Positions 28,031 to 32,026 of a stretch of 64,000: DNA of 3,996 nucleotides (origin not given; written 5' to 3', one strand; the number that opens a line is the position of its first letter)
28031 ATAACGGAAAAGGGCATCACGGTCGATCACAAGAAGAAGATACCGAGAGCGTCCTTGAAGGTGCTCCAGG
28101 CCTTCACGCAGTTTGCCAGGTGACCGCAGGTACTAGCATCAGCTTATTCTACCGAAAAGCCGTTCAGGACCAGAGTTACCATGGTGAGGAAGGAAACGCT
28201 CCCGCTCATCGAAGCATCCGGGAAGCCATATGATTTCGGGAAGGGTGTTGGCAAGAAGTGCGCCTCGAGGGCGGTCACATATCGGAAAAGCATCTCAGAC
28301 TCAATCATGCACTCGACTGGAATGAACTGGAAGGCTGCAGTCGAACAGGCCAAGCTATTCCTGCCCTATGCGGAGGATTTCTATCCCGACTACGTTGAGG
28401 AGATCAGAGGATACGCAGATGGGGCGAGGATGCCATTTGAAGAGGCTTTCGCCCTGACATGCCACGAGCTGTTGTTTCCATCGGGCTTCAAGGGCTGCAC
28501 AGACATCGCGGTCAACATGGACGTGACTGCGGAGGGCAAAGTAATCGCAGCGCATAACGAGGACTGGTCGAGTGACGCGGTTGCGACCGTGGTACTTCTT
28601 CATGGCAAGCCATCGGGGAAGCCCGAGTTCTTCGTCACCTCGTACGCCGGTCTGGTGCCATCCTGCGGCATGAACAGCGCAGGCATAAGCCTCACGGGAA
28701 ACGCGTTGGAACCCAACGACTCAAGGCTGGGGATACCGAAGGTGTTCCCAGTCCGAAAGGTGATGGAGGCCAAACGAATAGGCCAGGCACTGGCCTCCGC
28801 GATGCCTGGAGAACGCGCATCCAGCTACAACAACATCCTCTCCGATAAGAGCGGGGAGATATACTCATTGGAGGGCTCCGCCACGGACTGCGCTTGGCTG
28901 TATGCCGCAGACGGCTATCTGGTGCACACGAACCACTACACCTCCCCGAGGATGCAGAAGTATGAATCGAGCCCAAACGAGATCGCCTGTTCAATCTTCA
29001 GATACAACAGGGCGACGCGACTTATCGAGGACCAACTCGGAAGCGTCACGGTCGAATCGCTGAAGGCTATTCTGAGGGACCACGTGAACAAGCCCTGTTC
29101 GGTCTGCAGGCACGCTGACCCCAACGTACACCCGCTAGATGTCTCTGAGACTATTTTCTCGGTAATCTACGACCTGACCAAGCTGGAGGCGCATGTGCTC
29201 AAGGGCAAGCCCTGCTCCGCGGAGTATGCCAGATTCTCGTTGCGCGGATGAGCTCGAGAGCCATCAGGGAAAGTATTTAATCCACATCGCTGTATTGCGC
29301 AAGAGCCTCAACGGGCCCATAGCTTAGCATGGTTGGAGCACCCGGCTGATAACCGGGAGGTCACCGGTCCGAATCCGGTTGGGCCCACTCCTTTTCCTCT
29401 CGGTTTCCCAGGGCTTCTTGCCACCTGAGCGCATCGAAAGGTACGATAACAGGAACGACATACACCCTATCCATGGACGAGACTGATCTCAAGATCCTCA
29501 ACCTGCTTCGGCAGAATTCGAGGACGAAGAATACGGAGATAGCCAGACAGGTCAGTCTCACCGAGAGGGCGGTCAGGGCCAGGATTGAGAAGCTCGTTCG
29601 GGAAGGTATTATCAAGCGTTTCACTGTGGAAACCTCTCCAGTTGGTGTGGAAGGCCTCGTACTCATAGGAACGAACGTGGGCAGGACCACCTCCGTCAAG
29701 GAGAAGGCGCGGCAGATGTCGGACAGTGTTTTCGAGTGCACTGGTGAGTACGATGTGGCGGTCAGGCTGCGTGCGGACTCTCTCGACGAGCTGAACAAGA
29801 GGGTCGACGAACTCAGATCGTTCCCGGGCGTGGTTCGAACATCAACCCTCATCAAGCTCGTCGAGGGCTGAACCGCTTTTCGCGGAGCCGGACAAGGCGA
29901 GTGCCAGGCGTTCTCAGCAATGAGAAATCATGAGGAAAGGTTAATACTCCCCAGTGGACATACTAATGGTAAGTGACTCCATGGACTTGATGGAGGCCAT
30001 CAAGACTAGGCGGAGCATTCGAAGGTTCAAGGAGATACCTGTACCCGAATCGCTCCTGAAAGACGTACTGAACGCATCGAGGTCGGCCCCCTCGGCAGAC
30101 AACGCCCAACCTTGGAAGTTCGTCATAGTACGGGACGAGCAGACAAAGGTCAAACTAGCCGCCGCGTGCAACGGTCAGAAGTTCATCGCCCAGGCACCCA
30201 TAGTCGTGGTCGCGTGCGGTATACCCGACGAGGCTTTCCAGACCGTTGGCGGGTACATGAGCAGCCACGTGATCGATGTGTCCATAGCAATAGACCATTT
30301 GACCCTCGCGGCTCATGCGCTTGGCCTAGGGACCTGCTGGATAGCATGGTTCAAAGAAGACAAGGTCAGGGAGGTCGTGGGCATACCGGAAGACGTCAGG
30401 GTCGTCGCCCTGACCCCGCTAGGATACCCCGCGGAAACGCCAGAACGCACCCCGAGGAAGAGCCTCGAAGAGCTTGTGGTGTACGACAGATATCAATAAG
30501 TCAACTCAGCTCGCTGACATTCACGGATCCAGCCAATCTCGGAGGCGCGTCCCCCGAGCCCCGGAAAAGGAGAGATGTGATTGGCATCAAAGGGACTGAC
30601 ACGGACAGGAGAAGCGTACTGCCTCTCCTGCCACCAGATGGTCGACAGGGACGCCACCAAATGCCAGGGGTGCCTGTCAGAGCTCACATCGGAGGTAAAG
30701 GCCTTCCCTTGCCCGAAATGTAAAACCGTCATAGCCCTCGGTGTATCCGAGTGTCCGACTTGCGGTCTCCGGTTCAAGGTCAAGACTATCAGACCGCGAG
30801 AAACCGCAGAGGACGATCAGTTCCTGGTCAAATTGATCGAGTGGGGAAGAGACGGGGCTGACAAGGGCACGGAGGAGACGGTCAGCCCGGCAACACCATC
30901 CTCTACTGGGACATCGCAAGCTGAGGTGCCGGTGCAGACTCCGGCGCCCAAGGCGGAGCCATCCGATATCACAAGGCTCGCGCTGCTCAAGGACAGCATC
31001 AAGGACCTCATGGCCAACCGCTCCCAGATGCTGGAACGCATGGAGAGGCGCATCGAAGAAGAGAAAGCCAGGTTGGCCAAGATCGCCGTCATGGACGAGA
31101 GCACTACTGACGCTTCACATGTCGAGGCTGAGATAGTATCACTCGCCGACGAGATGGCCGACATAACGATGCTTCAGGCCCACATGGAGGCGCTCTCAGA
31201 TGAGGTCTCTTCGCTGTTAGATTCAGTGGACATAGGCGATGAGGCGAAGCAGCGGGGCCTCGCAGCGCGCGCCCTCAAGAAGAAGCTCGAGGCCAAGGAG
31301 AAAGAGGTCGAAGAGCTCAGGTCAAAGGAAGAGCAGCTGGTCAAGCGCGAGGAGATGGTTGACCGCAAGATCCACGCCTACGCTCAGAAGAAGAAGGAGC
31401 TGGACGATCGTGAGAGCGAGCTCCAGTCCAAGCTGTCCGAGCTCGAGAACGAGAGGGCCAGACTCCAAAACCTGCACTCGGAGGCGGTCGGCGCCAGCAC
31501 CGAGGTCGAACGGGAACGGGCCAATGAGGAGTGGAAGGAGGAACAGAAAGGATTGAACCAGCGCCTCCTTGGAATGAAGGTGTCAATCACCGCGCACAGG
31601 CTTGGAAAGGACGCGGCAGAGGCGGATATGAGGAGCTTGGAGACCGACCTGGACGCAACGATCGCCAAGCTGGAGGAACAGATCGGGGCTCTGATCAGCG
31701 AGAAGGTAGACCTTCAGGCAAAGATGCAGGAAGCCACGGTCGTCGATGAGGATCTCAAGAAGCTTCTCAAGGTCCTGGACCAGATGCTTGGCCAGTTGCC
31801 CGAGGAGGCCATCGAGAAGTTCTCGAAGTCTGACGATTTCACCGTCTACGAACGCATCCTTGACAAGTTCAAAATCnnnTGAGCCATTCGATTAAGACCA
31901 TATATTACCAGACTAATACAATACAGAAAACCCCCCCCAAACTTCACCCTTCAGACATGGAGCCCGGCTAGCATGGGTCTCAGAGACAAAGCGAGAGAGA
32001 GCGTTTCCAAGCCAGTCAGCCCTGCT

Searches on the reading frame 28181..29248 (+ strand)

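Call 73: search_protein_families(library=pfam, proteins=[window:28181-29248:+], max_evalue=0.0001)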
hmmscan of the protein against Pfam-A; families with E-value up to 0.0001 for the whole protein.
window:28181-29248:+ (356 aa): 1 family
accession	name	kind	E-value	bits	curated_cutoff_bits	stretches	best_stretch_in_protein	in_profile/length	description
PF03417.21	AAT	-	3.2e-22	79.8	23.2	1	118-341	4-220/225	Acyl-coenzyme A:6-aminopenicillanic acid acyl-transferase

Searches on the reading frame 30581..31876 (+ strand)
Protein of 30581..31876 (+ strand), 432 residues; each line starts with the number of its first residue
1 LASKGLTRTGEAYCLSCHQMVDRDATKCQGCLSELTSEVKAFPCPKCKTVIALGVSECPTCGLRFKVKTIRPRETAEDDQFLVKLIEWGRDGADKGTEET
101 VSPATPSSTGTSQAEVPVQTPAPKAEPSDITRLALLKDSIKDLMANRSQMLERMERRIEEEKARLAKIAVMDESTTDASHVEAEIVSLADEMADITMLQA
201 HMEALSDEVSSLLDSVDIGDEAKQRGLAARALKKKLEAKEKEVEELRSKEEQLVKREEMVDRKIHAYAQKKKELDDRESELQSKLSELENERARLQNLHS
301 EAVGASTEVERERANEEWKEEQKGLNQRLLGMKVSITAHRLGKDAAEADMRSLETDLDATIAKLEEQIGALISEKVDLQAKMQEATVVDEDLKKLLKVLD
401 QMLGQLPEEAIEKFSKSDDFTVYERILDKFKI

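Call 19: search_protein_families(library=pfam, proteins=[window:30581-31876:+], max_evalue=0.001)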
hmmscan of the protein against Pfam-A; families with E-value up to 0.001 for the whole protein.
window:30581-31876:+ (432 aa): 1 family
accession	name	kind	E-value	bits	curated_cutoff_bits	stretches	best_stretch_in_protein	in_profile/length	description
PF12773.13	DZR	-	0.00033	21.2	27.3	1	14-62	1-45/45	Double zinc ribbon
